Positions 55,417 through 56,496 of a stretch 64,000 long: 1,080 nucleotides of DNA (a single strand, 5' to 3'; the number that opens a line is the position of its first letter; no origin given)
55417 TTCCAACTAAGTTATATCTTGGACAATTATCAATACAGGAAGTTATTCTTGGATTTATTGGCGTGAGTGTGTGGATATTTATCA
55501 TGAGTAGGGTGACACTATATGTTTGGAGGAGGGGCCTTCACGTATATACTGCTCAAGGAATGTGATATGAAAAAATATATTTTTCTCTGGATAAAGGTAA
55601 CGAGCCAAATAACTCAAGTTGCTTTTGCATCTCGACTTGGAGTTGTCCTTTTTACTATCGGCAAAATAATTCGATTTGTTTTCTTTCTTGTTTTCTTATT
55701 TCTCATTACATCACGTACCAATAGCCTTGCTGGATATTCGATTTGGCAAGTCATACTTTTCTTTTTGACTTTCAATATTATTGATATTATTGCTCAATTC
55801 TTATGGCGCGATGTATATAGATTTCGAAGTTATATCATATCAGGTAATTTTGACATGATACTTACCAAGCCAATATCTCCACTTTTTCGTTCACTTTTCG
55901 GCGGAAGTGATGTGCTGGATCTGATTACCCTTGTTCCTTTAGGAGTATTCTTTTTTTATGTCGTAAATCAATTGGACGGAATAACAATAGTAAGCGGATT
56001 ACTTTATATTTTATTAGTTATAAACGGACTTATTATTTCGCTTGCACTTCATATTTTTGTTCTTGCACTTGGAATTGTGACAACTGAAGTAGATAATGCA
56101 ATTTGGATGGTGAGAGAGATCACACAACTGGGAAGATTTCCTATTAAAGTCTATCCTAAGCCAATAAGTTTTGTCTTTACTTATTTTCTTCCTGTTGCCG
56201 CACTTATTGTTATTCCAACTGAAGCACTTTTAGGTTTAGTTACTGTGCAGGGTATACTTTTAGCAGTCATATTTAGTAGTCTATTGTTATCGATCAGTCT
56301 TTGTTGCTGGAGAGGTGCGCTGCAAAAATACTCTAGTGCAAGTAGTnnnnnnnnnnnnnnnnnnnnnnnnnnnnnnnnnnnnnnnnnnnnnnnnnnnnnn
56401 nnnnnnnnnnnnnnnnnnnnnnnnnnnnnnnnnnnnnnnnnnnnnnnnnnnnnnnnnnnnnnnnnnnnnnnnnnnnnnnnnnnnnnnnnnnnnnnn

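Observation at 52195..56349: ABC-2 transporter with one ATPase and a tandemly duplicated two-gene permease unit (A-B-A'-B')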

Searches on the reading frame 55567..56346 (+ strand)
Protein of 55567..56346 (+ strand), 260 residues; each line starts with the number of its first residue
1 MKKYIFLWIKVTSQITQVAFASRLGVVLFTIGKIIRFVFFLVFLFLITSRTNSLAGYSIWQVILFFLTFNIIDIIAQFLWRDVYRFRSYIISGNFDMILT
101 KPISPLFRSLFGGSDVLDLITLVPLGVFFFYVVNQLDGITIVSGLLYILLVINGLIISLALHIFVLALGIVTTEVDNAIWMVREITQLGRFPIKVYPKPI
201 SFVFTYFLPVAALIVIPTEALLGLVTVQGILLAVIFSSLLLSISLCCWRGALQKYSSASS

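Call 5: search_protein_families(library=pfam, proteins=[window:55567-56346:+], max_evalue=0.01)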
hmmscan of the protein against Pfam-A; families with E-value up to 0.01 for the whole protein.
window:55567-56346:+ (260 aa): 1 family
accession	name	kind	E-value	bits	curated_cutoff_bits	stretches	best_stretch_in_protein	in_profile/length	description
PF06182.17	ABC2_membrane_6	-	8.7e-33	114.4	22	1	39-259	6-229/229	ABC-2 family transporter protein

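Call 6: search_protein_families(library=ncbifam, proteins=[window:55567-56346:+], max_evalue=0.01)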
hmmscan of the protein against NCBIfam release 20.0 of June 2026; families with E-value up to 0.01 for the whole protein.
window:55567-56346:+ (260 aa): 0 families

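Call 35: find_homologous_proteins(query=window:55567-56346:+)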
Query window:55567-56346:+ (260 aa): 891 proteins with E <= 0.001 among 8000 candidates; the best 120 are listed.
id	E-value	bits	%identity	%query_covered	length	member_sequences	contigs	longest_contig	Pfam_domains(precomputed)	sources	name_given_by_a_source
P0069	2.5e-155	534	100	100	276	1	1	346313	PF06182.18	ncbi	-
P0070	5.0e-141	487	89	100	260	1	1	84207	PF06182.18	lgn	-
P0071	3.2e-121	422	78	100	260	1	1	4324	PF06182.18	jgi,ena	-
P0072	8.7e-119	414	73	100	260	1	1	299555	PF06182.18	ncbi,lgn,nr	ncbi:MAG: ABC-2 family transporter protein [Candidatus Levybacteria bacterium]|nr:ABC-2 family trans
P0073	5.2e-117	408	73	100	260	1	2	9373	PF06182.18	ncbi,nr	ncbi:MAG TPA: ABC-2 family transporter protein [Patescibacteria group bacterium]|nr:ABC-2 family tra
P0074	8.6e-117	407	73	100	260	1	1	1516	PF06182.18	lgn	-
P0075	1.9e-116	406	70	100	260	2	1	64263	PF06182.18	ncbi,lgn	-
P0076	3.2e-115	402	72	100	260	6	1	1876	PF06182.18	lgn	-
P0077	4.9e-115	402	72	100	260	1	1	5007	PF06182.18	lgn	-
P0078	5.9e-114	398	68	100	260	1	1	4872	PF06182.18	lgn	-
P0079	6.4e-114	398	70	100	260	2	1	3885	PF06182.18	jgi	jgi:ABC-2 type transport system permease protein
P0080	6.9e-114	398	71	100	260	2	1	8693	PF06182.18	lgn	-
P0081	1.2e-113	397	68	100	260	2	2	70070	PF06182.18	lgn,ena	-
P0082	8.6e-113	394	70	100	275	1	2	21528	PF06182.18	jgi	jgi:ABC-2 type transport system permease protein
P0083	2.2e-112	393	70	100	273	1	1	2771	PF06182.18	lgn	-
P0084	1.1e-110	388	68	100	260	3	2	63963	PF06182.18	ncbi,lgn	-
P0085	3.5e-110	386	69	99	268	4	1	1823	PF06182.18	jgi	-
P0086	2.4e-109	383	67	100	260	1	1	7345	PF06182.18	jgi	jgi:ABC-2 type transport system permease protein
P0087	2.6e-109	383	67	99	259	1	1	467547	PF06182.18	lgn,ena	-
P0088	4.2e-109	382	67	100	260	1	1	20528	PF06182.18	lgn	-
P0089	5.2e-109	382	67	99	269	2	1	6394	PF06182.18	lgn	-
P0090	3.3e-108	379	68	100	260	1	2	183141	PF06182.18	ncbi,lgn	-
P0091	8.4e-108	378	67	100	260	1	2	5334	PF06182.18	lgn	-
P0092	3.8e-107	376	64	99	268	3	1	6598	PF06182.18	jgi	-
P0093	8.3e-107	375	67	100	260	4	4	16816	PF06182.18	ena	-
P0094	9.8e-106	371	68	100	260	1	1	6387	PF06182.18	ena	-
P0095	4.9e-104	366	65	100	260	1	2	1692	PF06182.18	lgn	-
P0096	1.8e-103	364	67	100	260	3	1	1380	PF06182.18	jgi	-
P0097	5.7e-103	362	65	100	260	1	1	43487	PF06182.18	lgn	-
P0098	3.4e-102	360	66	100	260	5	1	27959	PF06182.18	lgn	-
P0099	5.8e-102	359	65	100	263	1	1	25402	PF06182.18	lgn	-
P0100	7.1e-102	359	66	100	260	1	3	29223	PF06182.18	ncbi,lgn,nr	ncbi:MAG: ABC-2 family transporter protein [Candidatus Levybacteria bacterium]|nr:ABC-2 family trans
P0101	2.3e-101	357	65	100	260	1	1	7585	PF06182.18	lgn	-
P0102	1.1e-100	355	66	96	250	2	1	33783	PF06182.18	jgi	-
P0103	2.6e-100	353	64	100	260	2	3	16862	PF06182.18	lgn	-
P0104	7.3e-100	352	64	100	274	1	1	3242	PF06182.18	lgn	-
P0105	1.9e-99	351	64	100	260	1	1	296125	PF06182.18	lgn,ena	-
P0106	4.0e-99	350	64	100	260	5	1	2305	PF06182.18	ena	-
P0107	1.0e-93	332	57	100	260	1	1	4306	PF06182.18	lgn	-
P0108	5.2e-93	330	60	96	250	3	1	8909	PF06182.18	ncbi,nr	ncbi:MAG TPA: ABC-2 family transporter protein [Patescibacteria group bacterium]|nr:ABC-2 family tra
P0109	1.5e-91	325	58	100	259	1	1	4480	PF06182.18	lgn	-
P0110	4.1e-91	323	59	100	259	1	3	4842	PF06182.18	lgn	-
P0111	6.6e-91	323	61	100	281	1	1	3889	PF06182.18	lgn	-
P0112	1.9e-90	321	57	100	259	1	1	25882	PF06182.18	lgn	-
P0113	5.4e-90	320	58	100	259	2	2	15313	PF06182.18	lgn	-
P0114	1.3e-89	318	62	96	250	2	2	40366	PF06182.18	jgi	-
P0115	2.1e-89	318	58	100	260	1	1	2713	PF06182.18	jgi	-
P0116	1.9e-88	315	60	100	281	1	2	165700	PF06182.18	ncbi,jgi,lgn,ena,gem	-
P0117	9.0e-88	312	57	100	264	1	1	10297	PF06182.18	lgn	-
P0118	1.6e-87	312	57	100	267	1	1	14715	PF06182.18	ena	-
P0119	3.4e-87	311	56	100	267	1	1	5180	PF06182.18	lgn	-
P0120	1.8e-86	308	55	100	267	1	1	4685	PF06182.18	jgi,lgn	-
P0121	5.3e-86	307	56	100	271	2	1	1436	PF06182.18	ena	-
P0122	6.1e-86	306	56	100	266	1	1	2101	PF06182.18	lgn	-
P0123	6.2e-86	306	60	92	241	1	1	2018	PF06182.18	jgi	jgi:ABC-2 type transport system permease protein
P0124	9.2e-86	306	56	100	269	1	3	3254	PF06182.18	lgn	-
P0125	2.4e-85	304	55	100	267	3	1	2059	PF06182.18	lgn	-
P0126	1.2e-84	302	56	100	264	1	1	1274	PF06182.18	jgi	jgi:ABC-2 type transport system permease protein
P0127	3.7e-84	301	53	100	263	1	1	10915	PF06182.18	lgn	-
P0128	1.4e-82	295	55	100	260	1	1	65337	PF06182.18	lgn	-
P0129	2.1e-82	295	53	99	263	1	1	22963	PF06182.18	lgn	-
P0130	9.5e-81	289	52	100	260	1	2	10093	PF06182.18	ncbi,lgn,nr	ncbi:MAG: ABC-2 family transporter protein [Candidatus Levybacteria bacterium]|nr:ABC-2 family trans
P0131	1.8e-80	288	54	100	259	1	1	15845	PF06182.18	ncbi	-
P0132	4.1e-80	287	52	96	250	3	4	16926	PF06182.18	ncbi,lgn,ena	-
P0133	4.4e-80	287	52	99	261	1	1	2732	PF06182.18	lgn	-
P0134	9.4e-80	286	53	100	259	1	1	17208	PF06182.18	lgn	-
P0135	1.2e-79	286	52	100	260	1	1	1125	PF06182.18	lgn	-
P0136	1.5e-79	286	54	100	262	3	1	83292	PF06182.18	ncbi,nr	ncbi:MAG: ABC-2 family transporter protein [Candidatus Levybacteria bacterium]|nr:ABC-2 family trans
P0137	3.7e-79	284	51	99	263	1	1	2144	PF06182.18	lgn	-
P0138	3.8e-79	284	54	100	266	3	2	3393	PF06182.18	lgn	-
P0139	4.8e-79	284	53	99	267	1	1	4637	PF06182.18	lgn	-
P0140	8.7e-79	283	50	99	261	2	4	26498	PF06182.18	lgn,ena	-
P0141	1.4e-78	282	51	100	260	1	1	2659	PF06182.18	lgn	-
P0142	1.4e-78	282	51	100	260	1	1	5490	PF06182.18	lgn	-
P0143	3.3e-78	281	50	99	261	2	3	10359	PF06182.18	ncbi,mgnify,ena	mgnify:FL=1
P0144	3.9e-78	281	50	99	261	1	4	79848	PF06182.18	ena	-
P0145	4.8e-78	281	52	100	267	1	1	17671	PF06182.18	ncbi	-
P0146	8.1e-78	280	50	100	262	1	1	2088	PF06182.18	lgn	-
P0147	8.4e-78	280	48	99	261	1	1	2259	PF06182.18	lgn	-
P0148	9.0e-78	280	52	100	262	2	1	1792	PF06182.18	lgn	-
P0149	9.7e-78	280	50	100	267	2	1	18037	PF06182.18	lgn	-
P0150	1.3e-77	279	50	100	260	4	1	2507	PF06182.18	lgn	-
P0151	1.3e-77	279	50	100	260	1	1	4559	PF06182.18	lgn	-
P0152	1.7e-77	279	52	100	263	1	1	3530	PF06182.18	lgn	-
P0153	9.6e-77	276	53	100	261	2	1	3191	PF06182.18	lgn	-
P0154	9.6e-77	276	51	96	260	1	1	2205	PF06182.18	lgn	-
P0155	1.1e-76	276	50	99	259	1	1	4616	PF06182.18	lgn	-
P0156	2.0e-76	275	51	100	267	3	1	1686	PF06182.18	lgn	-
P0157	2.0e-76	275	49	100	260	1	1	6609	PF06182.18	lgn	-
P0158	2.3e-76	275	52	100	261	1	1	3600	PF06182.18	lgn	-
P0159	2.3e-76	275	50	100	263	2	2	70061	PF06182.18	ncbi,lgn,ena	-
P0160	2.3e-76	275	52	100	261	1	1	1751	PF06182.18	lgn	-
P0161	2.3e-76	275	49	100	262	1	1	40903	PF06182.18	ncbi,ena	-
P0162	2.7e-76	275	50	98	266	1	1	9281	PF06182.18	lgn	-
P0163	3.0e-76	275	51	94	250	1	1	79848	PF06182.18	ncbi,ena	ncbi:MAG: ABC-2 family transporter protein [Patescibacteria group bacterium]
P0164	5.4e-76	274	49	100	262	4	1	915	PF06182.18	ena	-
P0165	7.0e-76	273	50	100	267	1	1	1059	PF06182.18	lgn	-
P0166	8.3e-76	273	52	99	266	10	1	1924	PF06182.18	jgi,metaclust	metaclust:\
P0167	8.4e-76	273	50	100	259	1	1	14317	PF06182.18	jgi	jgi:ABC-2 type transport system permease protein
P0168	9.2e-76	273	50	99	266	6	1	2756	PF06182.18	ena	-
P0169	1.4e-75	272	50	96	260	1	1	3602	PF06182.18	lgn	-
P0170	1.5e-75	272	50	100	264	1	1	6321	PF06182.18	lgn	-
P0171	1.6e-75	272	50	100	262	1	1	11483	PF06182.18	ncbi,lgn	ncbi:MAG TPA: ABC-2 family transporter protein [Patescibacteria group bacterium]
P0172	1.9e-75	272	50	100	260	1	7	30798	PF06182.18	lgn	-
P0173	2.1e-75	272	50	99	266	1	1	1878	PF06182.18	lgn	-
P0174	2.6e-75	272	51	100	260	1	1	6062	PF06182.18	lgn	-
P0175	2.7e-75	272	51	100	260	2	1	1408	PF06182.18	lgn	-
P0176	2.8e-75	271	52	99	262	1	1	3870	PF06182.18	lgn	-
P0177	3.0e-75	271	49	100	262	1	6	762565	PF06182.18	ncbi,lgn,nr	ncbi:MAG: ABC-2 family transporter protein [Candidatus Levyibacteriota bacterium]|nr:MAG: ABC-2 fami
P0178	3.2e-75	271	50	100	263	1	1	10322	PF06182.18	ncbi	-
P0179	3.6e-75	271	50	100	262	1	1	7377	PF06182.18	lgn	-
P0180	3.6e-75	271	49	99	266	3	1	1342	PF06182.18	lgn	-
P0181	3.7e-75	271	52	100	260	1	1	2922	PF06182.18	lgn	-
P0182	5.3e-75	271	51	100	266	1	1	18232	PF06182.18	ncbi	-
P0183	7.3e-75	270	51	100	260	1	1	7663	PF06182.18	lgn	-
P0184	7.6e-75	270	49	100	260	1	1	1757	PF06182.18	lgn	-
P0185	8.0e-75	270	55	100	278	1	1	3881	PF06182.18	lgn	-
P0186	8.4e-75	270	49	100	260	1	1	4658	PF06182.18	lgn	-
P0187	8.5e-75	270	48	99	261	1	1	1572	PF06182.18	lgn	-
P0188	1.1e-74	270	50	99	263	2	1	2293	PF06182.18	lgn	-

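Call 36: find_encoding_contigs(protein=P0177, flank=8000, max_places=1)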
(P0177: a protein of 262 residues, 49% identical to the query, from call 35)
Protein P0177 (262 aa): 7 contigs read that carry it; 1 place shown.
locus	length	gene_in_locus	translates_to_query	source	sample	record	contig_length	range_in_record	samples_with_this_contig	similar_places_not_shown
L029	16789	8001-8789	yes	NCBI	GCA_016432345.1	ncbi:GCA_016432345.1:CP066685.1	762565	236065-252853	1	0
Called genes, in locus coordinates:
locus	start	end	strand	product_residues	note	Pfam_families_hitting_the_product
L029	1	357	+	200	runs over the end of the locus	PF00163:Ribosomal_S4, PF22421:SYY_C-terminal (weak), PF01479:S4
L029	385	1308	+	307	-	PF01193:RNA_pol_L, PF01000:RNA_pol_A_bac, PF03118:RNA_pol_A_CTD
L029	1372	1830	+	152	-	PF01196:Ribosomal_L17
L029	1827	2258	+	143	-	PF00572:Ribosomal_L13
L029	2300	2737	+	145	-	PF00380:Ribosomal_S9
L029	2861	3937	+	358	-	PF00154:RecA_N, PF06745:ATPase (faint), PF08423:Rad51, PF21096:RecA_C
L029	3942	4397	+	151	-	PF21982:RecX_HTH1, PF02631:RecX_HTH2, PF21981:RecX_HTH3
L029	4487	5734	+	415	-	PF12072:RNase_Y_N, PF00013:KH_1 (weak), PF22891:KH_PNO1_2nd (weak), PF01966:HD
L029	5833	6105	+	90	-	PF00216:Bac_DNA_binding, PF18291:HU-HIG (weak)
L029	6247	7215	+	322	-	PF00005:ABC_tran, PF13304:AAA_21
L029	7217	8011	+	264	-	PF06182:ABC2_membrane_6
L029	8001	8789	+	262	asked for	PF06182:ABC2_membrane_6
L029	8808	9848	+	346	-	PF01594:AI-2E_transport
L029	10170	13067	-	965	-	PF00580:UvrD-helicase, PF13245:AAA_19, PF13604:AAA_30 (faint), PF13361:UvrD_C, PF13538:UvrD_C_2 (faint), PF12705:PDDEXK_1, PF01930:Cas_Cas4 (weak)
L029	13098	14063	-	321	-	PF02646:RmuC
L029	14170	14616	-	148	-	PF01371:Trp_repressor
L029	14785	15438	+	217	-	-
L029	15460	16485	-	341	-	PF02543:Carbam_trans_N (faint), PF00814:TsaD, PF22521:HypF_C_2 (weak)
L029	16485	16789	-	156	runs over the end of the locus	PF02643:DUF192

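Call 37: find_encoding_contigs(protein=P0136, flank=8000, max_places=1)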
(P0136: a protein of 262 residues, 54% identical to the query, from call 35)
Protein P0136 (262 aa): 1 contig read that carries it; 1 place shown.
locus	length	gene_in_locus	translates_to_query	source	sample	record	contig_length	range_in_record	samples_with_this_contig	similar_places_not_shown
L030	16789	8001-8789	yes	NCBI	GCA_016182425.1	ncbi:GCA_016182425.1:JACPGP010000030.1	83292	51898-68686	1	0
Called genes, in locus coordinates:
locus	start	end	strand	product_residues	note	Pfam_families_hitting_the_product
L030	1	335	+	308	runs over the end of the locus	PF01193:RNA_pol_L, PF01000:RNA_pol_A_bac, PF03118:RNA_pol_A_CTD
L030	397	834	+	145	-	PF01196:Ribosomal_L17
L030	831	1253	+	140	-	PF00572:Ribosomal_L13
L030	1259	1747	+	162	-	PF00380:Ribosomal_S9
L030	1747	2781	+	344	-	PF03575:Peptidase_S51, PF23493:CysS_C (weak)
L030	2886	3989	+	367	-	PF00154:RecA_N, PF08423:Rad51, PF06745:ATPase (faint), PF21096:RecA_C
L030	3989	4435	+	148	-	PF21982:RecX_HTH1, PF02631:RecX_HTH2, PF21981:RecX_HTH3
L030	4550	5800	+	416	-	PF12072:RNase_Y_N, PF22891:KH_PNO1_2nd (weak), PF00013:KH_1 (weak), PF01966:HD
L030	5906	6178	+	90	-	PF00216:Bac_DNA_binding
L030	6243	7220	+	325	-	PF00005:ABC_tran, PF13304:AAA_21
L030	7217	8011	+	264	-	PF06182:ABC2_membrane_6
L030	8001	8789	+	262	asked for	PF06182:ABC2_membrane_6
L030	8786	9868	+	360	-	PF01594:AI-2E_transport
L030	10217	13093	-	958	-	PF00580:UvrD-helicase, PF01443:Viral_helicase1 (faint), PF13245:AAA_19, PF13604:AAA_30 (faint), PF13361:UvrD_C, PF13538:UvrD_C_2 (faint), PF12705:PDDEXK_1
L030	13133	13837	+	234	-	PF00970:FAD_binding_6 (weak), PF00175:NAD_binding_1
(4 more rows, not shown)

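Call 38: find_encoding_contigs(protein=P0116, flank=8000, max_places=1)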
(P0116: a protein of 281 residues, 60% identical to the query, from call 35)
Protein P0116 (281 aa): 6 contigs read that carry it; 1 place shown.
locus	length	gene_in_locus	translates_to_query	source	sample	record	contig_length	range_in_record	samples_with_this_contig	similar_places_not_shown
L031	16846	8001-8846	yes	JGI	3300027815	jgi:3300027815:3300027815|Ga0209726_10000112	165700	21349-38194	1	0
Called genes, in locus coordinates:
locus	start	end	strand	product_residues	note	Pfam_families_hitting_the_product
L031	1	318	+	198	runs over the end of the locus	PF03734:YkuD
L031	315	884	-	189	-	-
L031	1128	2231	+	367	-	PF00154:RecA_N, PF06745:ATPase (faint), PF08423:Rad51, PF21096:RecA_C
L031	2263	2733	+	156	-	PF21982:RecX_HTH1 (weak), PF02631:RecX_HTH2, PF21981:RecX_HTH3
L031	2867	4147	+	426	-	PF12072:RNase_Y_N, PF00013:KH_1, PF22891:KH_PNO1_2nd (weak), PF01966:HD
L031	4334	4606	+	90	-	PF00216:Bac_DNA_binding, PF18291:HU-HIG (weak)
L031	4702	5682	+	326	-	PF00005:ABC_tran, PF13304:AAA_21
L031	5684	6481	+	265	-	PF06182:ABC2_membrane_6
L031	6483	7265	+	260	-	PF06182:ABC2_membrane_6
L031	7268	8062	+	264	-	PF06182:ABC2_membrane_6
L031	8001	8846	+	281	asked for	PF06182:ABC2_membrane_6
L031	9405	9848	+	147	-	-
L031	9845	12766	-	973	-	PF00580:UvrD-helicase, PF01443:Viral_helicase1 (faint), PF13245:AAA_19, PF13604:AAA_30 (faint), PF13361:UvrD_C, PF13538:UvrD_C_2 (faint), PF12705:PDDEXK_1, PF01930:Cas_Cas4 (faint)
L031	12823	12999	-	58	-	-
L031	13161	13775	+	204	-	PF00175:NAD_binding_1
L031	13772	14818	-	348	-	PF02646:RmuC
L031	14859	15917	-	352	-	PF00814:TsaD, PF22521:HypF_C_2 (weak)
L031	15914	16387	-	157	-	PF02643:DUF192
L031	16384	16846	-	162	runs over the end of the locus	PF01467:CTP_transf_like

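Call 40: find_related_loci(query=A3, collection=metagenome_contigs, flank=9000)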
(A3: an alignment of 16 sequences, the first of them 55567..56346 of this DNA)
Query A3 (260 aa) in metagenome_contigs; peptide patterns used: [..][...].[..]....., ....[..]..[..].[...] (x = any residue, [..] = any of these).
600 stretches matched a pattern (row limit reached: there are more); 507 encode a relative of the query (tblastn E <= 1e-3); the best 80 are kept; 80 distinct loci.
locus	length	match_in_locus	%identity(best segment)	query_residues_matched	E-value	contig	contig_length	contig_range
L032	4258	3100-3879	78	1-260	3e-125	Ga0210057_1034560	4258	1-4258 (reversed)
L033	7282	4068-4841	69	3-260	3e-113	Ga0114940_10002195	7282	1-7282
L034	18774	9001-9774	64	3-260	5e-109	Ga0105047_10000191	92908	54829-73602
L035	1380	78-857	67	1-260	1e-114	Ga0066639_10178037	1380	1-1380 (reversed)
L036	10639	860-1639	68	1-260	1e-104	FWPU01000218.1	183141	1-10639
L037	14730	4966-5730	59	1-255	8e-99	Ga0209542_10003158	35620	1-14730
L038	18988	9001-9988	62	1-259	3e-95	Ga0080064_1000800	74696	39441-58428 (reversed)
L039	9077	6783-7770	62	1-259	2e-95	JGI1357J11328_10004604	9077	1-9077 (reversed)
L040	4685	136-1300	55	1-260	3e-94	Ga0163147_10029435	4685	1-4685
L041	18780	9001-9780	60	1-260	2e-93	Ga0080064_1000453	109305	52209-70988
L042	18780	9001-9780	49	1-260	1e-83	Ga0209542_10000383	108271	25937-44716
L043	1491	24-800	56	2-260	1e-88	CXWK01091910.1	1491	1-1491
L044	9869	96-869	50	3-260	3e-81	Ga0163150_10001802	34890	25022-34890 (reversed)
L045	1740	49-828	48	1-260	2e-84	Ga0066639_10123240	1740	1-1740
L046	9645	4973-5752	47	1-260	1e-79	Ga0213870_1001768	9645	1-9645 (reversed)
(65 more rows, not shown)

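Call 53: predict_structure(alignment_id=A3)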
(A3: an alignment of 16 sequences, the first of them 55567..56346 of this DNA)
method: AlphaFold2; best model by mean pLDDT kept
length: 260 residues; sequences in the alignment: 16
mean_pLDDT: 59.2   pTM: 0.59
mean pLDDT of the five models: 59.2, 56.5, 55.6, 52.3, 49.7
residues with pLDDT >= 90: 0; 70-90: 81; 50-70: 84; < 50: 95
segments of 3 or more residues with pLDDT < 50: 11-26, 82-116, 175-211, 256-260
pLDDT, mean of each block of 10 residues (from residue 1): 54 42 48 60 64 68 72 65 43 38 32 47 78 84 85 77 62 49 40 42 45 62 76 80 78 51
secondary structure, 60 per line:
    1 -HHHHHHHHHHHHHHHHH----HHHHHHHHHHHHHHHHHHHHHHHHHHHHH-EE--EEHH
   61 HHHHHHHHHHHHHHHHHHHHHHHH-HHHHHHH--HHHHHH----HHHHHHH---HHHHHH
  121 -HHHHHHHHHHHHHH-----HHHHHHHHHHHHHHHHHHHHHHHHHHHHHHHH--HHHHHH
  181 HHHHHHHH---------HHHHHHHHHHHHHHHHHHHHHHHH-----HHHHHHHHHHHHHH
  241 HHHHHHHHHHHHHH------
elements in order: H2-18 H23-51 H59-84 H86-92 H95-100 H105-111 H115-120 H122-135 H141-172 H175-188 H198-221 H227-254

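Call 84: list_cluster_members(proteins=[P0069, P0189])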
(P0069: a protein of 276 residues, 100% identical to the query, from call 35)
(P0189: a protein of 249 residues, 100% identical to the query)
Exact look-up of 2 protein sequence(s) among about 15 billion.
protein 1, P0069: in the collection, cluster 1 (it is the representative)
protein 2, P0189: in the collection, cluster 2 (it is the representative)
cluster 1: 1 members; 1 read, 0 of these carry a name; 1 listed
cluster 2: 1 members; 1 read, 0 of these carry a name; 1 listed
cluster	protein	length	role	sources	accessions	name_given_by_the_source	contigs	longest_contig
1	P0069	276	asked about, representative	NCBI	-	-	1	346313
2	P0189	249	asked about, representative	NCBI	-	-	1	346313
